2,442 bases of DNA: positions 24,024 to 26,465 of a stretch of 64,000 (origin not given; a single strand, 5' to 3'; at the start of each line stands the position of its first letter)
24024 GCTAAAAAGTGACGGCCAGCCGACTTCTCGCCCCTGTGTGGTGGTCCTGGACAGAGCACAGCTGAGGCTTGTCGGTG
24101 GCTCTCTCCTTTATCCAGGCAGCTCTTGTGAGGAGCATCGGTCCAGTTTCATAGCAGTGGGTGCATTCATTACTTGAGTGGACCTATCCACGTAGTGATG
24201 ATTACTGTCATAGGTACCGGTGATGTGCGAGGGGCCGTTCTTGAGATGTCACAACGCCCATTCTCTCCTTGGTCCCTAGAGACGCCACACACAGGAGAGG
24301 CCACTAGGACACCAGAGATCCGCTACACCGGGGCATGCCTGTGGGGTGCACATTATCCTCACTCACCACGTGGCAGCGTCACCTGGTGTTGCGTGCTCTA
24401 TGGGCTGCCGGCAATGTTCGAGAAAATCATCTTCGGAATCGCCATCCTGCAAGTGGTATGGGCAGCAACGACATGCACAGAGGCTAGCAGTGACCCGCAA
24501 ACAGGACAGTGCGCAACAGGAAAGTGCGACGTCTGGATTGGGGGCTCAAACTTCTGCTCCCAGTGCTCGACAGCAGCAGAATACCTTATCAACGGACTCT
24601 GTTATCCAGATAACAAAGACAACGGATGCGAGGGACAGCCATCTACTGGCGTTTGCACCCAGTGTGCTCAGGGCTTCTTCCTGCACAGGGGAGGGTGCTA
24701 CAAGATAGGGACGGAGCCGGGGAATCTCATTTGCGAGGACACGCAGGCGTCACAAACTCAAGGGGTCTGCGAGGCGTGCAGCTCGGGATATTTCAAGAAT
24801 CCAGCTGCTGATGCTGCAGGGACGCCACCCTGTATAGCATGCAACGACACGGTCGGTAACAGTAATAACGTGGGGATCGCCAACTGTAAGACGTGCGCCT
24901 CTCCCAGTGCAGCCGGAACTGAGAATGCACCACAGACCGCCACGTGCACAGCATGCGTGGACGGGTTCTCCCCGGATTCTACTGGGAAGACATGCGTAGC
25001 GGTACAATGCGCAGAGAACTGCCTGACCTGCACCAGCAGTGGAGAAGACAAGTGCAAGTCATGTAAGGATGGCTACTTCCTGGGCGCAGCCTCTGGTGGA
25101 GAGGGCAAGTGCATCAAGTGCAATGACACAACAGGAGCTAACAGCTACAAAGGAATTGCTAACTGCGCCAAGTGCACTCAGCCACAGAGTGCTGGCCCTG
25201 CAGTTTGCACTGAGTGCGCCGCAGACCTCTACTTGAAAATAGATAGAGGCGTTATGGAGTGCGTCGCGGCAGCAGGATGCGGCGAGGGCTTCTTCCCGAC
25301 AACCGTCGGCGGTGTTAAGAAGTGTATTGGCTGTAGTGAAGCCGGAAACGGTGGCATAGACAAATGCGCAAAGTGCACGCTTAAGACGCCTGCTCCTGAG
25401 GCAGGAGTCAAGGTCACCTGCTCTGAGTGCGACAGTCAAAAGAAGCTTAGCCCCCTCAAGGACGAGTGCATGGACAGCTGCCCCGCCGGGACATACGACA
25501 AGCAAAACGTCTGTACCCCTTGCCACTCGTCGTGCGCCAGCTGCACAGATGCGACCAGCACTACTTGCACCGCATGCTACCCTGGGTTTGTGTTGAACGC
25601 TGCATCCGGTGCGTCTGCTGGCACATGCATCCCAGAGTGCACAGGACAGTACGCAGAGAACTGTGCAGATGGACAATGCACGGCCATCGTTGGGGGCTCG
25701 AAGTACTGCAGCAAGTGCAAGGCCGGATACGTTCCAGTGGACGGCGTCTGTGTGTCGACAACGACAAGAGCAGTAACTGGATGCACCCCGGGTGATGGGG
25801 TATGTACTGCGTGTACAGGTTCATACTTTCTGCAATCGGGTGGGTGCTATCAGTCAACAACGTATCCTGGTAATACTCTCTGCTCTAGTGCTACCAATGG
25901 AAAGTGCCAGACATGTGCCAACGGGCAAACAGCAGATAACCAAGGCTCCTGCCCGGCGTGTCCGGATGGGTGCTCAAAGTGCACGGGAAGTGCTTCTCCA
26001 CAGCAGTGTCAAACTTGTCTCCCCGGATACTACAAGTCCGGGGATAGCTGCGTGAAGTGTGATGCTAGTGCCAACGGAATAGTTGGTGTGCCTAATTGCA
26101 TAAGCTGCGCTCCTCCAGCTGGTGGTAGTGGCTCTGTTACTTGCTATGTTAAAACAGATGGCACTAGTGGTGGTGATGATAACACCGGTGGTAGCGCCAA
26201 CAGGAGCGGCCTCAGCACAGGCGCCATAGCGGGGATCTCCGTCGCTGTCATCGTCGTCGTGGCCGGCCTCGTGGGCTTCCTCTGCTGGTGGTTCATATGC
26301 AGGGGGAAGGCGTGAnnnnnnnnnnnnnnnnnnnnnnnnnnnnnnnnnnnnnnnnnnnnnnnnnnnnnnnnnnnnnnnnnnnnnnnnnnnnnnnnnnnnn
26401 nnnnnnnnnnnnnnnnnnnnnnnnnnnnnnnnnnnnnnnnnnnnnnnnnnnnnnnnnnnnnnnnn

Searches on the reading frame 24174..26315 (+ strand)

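Call 42: search_protein_families(library=pfam, proteins=[window:24174-26315:+], max_evalue=0.001)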
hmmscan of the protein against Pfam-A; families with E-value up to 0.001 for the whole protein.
window:24174-26315:+ (713 aa): 1 family
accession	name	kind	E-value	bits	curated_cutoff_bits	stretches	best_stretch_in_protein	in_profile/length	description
PF03302.18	VSP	-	1.5e-96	324.2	31.4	4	574-713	268-397/397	Giardia variant-specific surface protein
